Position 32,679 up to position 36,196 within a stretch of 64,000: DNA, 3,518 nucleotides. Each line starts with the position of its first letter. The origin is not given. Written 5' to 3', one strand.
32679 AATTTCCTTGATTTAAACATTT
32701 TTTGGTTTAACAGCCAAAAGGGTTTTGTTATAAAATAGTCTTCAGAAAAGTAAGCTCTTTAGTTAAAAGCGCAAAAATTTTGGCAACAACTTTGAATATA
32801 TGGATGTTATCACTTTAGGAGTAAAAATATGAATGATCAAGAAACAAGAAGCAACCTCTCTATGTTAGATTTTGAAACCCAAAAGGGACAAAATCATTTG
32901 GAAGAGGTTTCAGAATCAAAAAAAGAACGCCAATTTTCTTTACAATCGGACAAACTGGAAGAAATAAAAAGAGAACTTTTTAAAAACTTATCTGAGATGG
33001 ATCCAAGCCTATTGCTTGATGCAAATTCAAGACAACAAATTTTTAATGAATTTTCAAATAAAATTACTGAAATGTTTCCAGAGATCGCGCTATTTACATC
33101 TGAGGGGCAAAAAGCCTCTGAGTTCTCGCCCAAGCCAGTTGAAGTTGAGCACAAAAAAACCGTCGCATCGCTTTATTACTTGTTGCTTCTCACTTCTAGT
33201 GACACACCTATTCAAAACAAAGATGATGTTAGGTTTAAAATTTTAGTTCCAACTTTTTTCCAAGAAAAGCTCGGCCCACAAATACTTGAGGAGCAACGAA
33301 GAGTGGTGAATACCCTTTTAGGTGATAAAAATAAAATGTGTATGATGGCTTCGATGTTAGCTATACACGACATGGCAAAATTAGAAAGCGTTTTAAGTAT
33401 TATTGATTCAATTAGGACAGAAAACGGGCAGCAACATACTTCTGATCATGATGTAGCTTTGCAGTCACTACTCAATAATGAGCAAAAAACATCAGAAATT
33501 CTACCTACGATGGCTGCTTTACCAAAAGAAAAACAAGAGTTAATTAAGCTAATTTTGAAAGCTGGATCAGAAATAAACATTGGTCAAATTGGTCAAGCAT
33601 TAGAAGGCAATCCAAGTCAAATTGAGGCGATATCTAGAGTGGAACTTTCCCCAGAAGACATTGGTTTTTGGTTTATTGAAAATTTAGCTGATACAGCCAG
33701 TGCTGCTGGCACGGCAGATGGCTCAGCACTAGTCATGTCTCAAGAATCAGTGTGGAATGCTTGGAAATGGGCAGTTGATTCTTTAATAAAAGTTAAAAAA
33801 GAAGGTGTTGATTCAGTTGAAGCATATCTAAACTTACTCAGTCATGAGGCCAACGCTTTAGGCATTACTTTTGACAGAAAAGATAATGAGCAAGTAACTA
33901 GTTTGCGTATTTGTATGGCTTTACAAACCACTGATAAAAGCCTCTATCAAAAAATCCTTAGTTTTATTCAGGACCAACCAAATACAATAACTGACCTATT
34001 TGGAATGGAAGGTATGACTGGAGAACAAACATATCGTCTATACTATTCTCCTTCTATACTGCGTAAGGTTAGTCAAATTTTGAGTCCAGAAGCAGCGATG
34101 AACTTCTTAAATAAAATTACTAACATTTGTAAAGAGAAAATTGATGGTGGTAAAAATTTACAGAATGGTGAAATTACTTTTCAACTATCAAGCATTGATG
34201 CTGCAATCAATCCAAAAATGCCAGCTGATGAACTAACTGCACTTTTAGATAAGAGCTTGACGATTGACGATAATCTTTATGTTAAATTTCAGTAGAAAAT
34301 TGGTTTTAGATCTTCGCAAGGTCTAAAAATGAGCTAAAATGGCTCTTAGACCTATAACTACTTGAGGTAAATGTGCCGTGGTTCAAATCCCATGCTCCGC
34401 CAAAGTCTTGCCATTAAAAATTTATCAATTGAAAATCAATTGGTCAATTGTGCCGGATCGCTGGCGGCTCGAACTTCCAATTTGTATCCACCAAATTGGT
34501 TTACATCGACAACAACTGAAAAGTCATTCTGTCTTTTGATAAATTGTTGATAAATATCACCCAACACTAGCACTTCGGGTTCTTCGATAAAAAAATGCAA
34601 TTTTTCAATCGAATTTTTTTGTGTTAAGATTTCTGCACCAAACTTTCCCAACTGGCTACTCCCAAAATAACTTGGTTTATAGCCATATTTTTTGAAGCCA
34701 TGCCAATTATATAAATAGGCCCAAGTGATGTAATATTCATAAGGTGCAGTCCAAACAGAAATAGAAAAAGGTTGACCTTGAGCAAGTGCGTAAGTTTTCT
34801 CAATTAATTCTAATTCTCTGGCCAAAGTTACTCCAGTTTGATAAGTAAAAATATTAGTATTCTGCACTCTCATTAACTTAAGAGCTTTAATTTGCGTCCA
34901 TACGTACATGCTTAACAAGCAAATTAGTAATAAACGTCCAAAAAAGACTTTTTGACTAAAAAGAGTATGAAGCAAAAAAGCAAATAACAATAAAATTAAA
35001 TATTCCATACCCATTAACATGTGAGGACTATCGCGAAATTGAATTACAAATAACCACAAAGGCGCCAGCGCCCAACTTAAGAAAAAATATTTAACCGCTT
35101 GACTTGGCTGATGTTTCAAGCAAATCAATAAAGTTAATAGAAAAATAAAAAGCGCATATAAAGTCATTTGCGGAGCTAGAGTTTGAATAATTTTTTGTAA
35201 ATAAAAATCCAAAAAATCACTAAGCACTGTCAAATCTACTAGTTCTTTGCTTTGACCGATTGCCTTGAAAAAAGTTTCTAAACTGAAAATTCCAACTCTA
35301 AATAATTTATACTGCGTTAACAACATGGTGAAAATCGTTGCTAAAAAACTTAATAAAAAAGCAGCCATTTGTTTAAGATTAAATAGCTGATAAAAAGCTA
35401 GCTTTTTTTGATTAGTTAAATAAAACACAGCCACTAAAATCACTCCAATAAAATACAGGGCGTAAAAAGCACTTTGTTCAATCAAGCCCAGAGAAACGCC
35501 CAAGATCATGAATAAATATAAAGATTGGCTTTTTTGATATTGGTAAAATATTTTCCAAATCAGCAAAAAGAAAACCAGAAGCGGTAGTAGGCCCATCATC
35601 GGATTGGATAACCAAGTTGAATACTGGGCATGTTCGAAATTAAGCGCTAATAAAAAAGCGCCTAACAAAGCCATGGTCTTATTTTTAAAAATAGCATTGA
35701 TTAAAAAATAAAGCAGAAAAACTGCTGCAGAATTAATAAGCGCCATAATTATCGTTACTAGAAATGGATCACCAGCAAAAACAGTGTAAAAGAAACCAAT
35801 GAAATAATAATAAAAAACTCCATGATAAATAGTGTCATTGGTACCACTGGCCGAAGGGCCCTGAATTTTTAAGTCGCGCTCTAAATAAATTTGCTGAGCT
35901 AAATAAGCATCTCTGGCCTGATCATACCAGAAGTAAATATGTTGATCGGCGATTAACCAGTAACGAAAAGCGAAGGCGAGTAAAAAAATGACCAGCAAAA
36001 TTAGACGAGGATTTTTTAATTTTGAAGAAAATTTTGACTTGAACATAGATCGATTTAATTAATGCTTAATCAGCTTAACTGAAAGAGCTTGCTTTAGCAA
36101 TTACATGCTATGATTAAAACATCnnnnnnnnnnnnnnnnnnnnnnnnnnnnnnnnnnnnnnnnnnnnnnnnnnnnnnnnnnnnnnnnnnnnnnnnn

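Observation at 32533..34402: Second tRNA-Ser + repeat A + orphan gene + repeat B unit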

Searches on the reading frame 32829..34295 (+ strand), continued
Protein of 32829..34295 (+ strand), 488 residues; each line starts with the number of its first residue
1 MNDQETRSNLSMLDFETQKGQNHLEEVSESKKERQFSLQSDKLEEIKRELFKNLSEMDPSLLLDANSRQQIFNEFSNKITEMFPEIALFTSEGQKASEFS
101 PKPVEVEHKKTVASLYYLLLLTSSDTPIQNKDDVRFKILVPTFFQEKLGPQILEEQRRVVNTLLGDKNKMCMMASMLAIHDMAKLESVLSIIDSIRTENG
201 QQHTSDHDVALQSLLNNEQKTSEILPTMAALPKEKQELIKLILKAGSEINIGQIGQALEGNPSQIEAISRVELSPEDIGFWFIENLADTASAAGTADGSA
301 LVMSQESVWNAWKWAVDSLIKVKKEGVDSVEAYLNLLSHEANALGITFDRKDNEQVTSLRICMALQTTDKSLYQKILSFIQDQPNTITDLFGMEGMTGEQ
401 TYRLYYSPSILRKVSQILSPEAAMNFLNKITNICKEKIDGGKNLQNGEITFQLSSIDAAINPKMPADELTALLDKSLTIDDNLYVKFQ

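Call 66: list_cluster_members(proteins=[P0103, P0104, P0105, P0107, P0109, P0111, P0114, P0001])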
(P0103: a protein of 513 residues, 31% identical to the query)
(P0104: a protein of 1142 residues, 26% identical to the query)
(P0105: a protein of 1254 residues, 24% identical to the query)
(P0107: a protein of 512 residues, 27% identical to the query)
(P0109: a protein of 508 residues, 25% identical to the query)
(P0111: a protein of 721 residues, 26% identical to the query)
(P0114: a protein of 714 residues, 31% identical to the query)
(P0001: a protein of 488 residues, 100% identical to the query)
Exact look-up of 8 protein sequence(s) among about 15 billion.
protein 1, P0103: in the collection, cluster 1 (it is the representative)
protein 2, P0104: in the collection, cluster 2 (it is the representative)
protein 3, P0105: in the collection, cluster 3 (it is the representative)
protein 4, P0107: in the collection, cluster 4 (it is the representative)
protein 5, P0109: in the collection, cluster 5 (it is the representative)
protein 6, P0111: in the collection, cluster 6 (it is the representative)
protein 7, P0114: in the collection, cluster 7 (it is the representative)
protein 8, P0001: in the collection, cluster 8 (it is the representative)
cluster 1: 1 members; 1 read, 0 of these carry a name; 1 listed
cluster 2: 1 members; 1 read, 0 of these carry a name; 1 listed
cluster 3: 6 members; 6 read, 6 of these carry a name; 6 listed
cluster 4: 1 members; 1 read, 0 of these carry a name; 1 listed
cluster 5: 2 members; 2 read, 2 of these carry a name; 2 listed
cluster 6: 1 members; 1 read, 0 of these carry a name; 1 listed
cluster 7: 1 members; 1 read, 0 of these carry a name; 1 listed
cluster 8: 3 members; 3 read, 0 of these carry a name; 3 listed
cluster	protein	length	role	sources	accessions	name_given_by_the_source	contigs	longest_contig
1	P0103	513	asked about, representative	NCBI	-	-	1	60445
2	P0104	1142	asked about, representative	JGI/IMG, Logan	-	-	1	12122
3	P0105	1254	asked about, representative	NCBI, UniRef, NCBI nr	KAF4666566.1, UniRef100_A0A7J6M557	hypothetical protein FOZ61_009605 [Perkinsus olseni] | Uncharacterized protein n=1 Tax=Perkinsus olseni TaxID=32597 RepID=A0A7J6M557_PEROL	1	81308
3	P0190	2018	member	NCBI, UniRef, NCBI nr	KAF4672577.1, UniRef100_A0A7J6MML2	hypothetical protein FOL46_008771 [Perkinsus olseni] | Inositol oxygenase n=1 Tax=Perkinsus olseni TaxID=32597 RepID=A0A7J6MML2_PEROL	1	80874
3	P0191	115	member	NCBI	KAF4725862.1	hypothetical protein FOZ63_024188, partial [Perkinsus olseni]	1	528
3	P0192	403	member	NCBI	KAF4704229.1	hypothetical protein FOZ62_010054, partial [Perkinsus olseni]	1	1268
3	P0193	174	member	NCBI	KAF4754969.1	hypothetical protein FOZ63_012462, partial [Perkinsus olseni]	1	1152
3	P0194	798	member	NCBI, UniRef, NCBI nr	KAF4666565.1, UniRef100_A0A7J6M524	hypothetical protein FOZ61_009604 [Perkinsus olseni] | inositol oxygenase n=1 Tax=Perkinsus olseni TaxID=32597 RepID=A0A7J6M524_PEROL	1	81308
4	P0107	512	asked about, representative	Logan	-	-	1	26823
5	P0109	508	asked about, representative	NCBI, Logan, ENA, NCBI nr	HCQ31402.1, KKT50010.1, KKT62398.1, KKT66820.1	TPA: hypothetical protein DIU27_03420 [Candidatus Collierbacteria bacterium] | MAG: hypothetical protein UW42_C0026G0005 [Candidatus Collierbacteria bacterium ...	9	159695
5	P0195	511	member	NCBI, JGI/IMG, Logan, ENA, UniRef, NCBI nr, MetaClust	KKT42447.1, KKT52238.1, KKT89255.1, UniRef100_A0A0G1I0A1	MAG: hypothetical protein UW88_C0004G0036 [Candidatus Collierbacteria bacterium ... | Uncharacterized protein n=1 Tax=Candidatus Collierbacteria bacterium GW2011_GWB2_44_22 ... | MAG: hypothetical protein UW31_C0007G0006 [Candidatus Collierbacteria bacterium ...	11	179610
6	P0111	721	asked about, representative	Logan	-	-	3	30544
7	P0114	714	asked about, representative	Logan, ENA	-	-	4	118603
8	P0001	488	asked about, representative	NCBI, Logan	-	-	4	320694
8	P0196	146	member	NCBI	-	-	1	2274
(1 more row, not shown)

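Call 70: fold_search(model_id=the predicted structure, library=viral)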
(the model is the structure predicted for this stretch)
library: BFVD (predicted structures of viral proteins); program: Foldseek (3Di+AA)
matches with E <= 10: 120; with E <= 0.001: 0
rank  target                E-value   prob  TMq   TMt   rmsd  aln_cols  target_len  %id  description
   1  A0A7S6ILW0            3.6e-01  0.07  0.11  0.08  41.1       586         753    9  (no name in the UniProt tables at hand)
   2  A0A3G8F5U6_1          5.6e-01  0.06  0.12  0.09  28.9       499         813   11  (no name in the UniProt tables at hand)
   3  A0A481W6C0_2          5.6e-01  0.04  0.10  0.06  31.0       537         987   13  Tail tape measure protein [Fusobacterium phage Fnu1]
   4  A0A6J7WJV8            6.1e-01  0.08  0.14  0.11  26.0       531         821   10  Uncharacterized protein [uncultured Caudovirales phage]
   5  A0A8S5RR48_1          8.3e-01  0.04  0.13  0.07  26.6       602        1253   11  RNA polymerase [Podoviridae sp. ctXdu7]
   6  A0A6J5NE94            9.9e-01  0.08  0.17  0.19  22.7       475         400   11  Uncharacterized protein (Fragment) [uncultured Caudovirales phage]
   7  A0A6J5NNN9            9.9e-01  0.05  0.13  0.11  30.3       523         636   12  Uncharacterized protein [uncultured Caudovirales phage]
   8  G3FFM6                1.1e+00  0.04  0.12  0.09  31.2       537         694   13  Structural protein [Vibrio phage phiVC8]
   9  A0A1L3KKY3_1          1.1e+00  0.04  0.12  0.08  24.4       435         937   12  (no name in the UniProt tables at hand)
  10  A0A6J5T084            1.1e+00  0.03  0.11  0.06  31.2       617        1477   10  Uncharacterized protein [uncultured Caudovirales phage]
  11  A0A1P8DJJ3            1.3e+00  0.04  0.11  0.06  29.2       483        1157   11  (no name in the UniProt tables at hand)
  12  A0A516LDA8            1.4e+00  0.03  0.09  0.08  38.1       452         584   14  (no name in the UniProt tables at hand)
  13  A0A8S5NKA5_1          1.5e+00  0.02  0.10  0.07  29.0       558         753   10  Tail tape measure [Siphoviridae sp. ctK0l2]
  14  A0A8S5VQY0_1          1.5e+00  0.02  0.09  0.06  34.0       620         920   14  (no name in the UniProt tables at hand)
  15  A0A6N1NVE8            1.5e+00  0.01  0.08  0.04  41.2       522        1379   13  Putative DNA repair protein [Tupanvirus deep ocean]
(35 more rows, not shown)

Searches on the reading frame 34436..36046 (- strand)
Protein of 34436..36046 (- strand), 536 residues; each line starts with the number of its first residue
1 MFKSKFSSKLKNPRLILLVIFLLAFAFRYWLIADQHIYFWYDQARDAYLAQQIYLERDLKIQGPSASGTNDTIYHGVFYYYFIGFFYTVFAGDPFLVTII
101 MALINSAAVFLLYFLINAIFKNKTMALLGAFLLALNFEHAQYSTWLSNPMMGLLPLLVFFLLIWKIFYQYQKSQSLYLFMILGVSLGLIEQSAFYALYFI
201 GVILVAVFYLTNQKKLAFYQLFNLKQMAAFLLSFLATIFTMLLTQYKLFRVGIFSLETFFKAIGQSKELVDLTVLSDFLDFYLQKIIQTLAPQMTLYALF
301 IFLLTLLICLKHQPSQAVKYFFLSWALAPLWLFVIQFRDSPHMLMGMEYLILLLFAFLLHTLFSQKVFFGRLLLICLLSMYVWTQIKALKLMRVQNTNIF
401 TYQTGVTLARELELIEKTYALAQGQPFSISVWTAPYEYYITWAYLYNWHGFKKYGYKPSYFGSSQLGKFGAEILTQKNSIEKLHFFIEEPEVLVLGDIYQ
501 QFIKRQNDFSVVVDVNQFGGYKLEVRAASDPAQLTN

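Call 7: search_protein_families(library=pfam, proteins=[window:34436-36046:-], max_evalue=0.1)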
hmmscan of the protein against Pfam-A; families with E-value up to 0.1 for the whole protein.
window:34436-36046:- (536 aa): 0 families

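Call 32: find_homologous_proteins(query=window:34436-36046:-)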
Query window:34436-36046:- (536 aa): 97 proteins with E <= 0.001 among 8000 candidates.
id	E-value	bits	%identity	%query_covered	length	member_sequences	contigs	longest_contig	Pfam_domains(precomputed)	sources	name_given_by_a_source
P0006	0.0e+0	1163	100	100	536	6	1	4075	-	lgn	-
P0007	7.2e-207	707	61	94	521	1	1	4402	PF13231.13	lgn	-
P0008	1.2e-202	693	59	94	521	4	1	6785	PF13231.13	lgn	-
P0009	2.1e-173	596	53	96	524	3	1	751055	PF02366.25,PF13231.13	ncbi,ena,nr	ncbi:glycosyltransferase family 39 protein [Patescibacteria group bacterium]|nr:glycosyltransferase 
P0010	2.3e-170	586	51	94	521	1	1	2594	-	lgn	-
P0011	8.7e-161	554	48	95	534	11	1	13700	-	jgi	-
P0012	6.0e-152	525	48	97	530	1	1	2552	PF13231.13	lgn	-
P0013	2.3e-146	507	49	96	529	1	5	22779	-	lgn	-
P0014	7.4e-137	476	43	97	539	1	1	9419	-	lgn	-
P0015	2.2e-135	471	45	93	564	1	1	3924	-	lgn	-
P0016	4.8e-133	463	45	97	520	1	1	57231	-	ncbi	-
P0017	2.8e-124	434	43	94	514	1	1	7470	-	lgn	-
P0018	4.1e-110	387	40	98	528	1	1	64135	-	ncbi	-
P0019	2.1e-102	362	38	95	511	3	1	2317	-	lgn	-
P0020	6.9e-98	347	37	94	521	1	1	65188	-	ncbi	-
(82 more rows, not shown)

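Call 33: find_encoding_contigs(protein=P0009, flank=6000, max_places=2)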
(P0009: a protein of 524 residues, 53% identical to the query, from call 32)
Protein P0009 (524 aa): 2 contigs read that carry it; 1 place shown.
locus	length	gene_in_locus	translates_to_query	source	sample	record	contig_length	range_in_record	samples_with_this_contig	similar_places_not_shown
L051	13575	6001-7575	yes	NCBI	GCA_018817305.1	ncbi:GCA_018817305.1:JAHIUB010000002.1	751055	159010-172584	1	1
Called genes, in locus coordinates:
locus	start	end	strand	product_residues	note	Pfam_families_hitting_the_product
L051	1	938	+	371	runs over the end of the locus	PF00438:S-AdoMet_synt_N, PF02772:S-AdoMet_synt_M, PF02773:S-AdoMet_synt_C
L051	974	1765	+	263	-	-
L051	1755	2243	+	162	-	PF00293:NUDIX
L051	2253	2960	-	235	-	PF08713:DNA_alkylation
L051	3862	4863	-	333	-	PF01757:Acyl_transf_3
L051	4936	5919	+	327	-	PF00248:Aldo_ket_red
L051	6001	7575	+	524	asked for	PF02366:PMT (weak), PF13231:PMT_2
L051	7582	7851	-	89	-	PF01541:GIY-YIG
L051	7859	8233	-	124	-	-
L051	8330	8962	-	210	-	PF14681:UPRTase, PF00156:Pribosyltran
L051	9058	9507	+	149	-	-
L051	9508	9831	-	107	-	-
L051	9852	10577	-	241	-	PF02535:Zip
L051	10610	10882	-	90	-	-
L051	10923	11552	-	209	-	PF00702:Hydrolase, PF13419:HAD_2, PF13242:Hydrolase_like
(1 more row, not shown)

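Call 34: find_encoding_contigs(protein=P0008, flank=6000, max_places=2)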
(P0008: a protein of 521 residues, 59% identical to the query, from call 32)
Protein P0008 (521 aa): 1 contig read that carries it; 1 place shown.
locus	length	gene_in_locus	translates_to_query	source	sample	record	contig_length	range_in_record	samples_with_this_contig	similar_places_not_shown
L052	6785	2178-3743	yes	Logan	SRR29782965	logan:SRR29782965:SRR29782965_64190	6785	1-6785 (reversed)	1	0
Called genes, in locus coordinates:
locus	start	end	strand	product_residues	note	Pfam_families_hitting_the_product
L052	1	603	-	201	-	?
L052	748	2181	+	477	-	-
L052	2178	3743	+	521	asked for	PF13231:PMT_2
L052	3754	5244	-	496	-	PF13231:PMT_2 (weak)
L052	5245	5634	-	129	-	PF09945:DUF2177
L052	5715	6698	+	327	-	PF04015:DUF362, PF00037:Fer4 (weak), PF12797:Fer4_2 (faint), PF12838:Fer4_7 (weak), PF13187:Fer4_9 (weak), PF13237:Fer4_10 (weak), PF14697:Fer4_21, PF25160:LdpA_Fe-S-bd (weak), +1 more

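Call 35: find_encoding_contigs(protein=P0007, flank=6000, max_places=2)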
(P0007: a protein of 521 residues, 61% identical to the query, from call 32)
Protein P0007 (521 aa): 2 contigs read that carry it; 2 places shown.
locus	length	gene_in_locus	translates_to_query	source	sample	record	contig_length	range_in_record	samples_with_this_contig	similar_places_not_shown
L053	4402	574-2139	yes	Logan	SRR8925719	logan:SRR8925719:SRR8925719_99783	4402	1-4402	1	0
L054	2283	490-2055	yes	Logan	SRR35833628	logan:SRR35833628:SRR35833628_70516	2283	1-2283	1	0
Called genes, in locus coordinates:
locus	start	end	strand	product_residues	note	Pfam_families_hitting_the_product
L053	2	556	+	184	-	?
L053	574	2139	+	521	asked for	PF13231:PMT_2 (weak)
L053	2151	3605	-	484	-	PF13231:PMT_2 (weak)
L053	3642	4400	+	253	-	?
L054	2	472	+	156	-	?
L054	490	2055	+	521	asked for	PF13231:PMT_2 (weak)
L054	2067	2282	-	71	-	?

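Call 77: find_encoding_contigs(protein=P0006, flank=8000, max_places=6)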
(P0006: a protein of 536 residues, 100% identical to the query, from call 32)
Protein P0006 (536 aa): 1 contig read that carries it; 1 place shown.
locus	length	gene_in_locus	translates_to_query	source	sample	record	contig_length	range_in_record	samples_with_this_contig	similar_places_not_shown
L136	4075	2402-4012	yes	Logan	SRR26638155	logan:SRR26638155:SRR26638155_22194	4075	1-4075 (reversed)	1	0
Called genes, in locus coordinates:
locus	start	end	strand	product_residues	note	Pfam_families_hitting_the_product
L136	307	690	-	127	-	PF14198:TnpV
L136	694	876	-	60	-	-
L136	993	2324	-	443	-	-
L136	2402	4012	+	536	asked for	-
